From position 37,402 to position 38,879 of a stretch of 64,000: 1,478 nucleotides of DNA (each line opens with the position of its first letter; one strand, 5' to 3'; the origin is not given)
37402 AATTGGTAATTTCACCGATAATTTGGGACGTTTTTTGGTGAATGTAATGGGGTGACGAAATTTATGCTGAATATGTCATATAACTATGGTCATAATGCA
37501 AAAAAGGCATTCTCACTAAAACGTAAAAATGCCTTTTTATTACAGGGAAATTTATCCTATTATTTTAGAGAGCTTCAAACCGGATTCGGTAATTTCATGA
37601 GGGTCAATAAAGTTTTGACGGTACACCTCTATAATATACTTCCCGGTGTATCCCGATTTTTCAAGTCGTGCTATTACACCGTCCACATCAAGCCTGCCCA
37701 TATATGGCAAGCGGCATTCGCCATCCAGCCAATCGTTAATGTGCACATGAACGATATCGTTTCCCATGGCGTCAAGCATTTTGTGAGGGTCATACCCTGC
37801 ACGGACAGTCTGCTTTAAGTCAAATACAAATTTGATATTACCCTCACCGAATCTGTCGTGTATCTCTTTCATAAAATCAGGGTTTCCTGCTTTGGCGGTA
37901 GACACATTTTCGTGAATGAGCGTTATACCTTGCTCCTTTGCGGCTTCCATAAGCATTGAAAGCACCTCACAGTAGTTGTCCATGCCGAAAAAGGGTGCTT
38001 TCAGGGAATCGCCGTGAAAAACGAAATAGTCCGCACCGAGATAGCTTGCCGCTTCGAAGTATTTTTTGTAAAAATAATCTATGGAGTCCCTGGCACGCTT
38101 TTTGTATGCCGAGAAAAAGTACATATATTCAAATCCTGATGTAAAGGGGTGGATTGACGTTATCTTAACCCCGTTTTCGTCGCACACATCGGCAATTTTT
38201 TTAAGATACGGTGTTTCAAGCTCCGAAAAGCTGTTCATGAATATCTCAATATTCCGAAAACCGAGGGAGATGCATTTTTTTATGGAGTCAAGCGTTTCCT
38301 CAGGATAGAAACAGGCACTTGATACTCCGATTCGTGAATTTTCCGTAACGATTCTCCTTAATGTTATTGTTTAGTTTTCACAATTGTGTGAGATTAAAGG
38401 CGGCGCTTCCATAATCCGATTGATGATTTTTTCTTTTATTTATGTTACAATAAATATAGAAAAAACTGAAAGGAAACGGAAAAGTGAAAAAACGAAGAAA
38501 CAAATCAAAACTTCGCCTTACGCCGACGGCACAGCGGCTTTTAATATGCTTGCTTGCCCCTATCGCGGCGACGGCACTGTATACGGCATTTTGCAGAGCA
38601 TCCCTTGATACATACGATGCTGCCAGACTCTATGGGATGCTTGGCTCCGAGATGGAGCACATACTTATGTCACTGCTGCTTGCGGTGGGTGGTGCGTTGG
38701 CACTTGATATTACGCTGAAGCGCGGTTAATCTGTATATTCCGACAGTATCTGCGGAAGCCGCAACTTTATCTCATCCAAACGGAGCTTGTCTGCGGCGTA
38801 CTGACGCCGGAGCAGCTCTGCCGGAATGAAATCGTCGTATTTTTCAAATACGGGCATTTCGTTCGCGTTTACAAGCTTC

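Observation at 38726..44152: TerB_N/TerB_C protein + DUF2791-like ATPase + Lhr-like helicase: a Shango-type (SngABC) three-gene module of unknown mechanism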

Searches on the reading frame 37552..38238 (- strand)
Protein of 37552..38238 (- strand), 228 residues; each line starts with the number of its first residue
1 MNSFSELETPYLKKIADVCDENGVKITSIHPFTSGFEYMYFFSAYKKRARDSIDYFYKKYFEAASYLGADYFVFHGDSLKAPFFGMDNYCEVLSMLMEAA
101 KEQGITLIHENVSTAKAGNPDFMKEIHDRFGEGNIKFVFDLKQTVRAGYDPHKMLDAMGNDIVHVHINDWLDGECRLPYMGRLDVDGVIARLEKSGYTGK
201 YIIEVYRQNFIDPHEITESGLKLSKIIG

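Call 84: search_protein_families(library=ncbifam, proteins=[window:37552-38238:-], max_evalue=0.01)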
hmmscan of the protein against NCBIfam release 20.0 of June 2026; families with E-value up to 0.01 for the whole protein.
window:37552-38238:- (228 aa): 8 families
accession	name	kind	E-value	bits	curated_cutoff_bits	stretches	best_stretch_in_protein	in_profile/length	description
NF009688.0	PRK13209.1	subfamily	1.1e-07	31.2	317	1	88-217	135-266/286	L-ribulose-5-phosphate 3-epimerase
TIGR03234.1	OH-pyruv-isom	equivalog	6.1e-07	29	353.45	1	91-204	123-239/254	hydroxypyruvate isomerase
TIGR04379.1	myo_inos_iolE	equivalog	3e-06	27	290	1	86-169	128-211/290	myo-inosose-2 dehydratase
NF007360.0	PRK09856.1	equivalog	3.1e-06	26.9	305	1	7-213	44-256/276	fructoselysine 3-epimerase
NF041277.1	coba_remo_CbiR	equivalog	0.00053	19.6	105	1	57-209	87-238/249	cobamide remodeling phosphodiesterase CbiR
NF042435.1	DhshikDhtase_QuiC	equivalog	0.00062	18.3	1200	1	13-210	44-245/635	3-dehydroshikimate dehydratase QuiC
TIGR00542.1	hxl6Piso_put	equivalog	0.0022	17.4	272.15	1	88-210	130-254/279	L-ribulose-5-phosphate 3-epimerase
NF043033.1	OxoTetrIsom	equivalog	0.0054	16.5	325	1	87-206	116-237/251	2-oxo-tetronate isomerase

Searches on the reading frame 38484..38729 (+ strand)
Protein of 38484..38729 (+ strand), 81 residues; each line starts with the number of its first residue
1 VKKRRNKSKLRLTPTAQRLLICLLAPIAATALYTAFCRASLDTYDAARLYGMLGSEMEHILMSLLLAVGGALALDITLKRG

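Call 64: search_protein_families(library=pfam, proteins=[window:38484-38729:+], max_evalue=0.001)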
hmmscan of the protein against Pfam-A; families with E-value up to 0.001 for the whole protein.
window:38484-38729:+ (81 aa): 0 families

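Call 84: search_protein_families(library=ncbifam, proteins=[window:38484-38729:+], max_evalue=0.01)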
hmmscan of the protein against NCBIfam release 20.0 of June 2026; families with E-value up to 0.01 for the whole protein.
window:38484-38729:+ (81 aa): 0 families
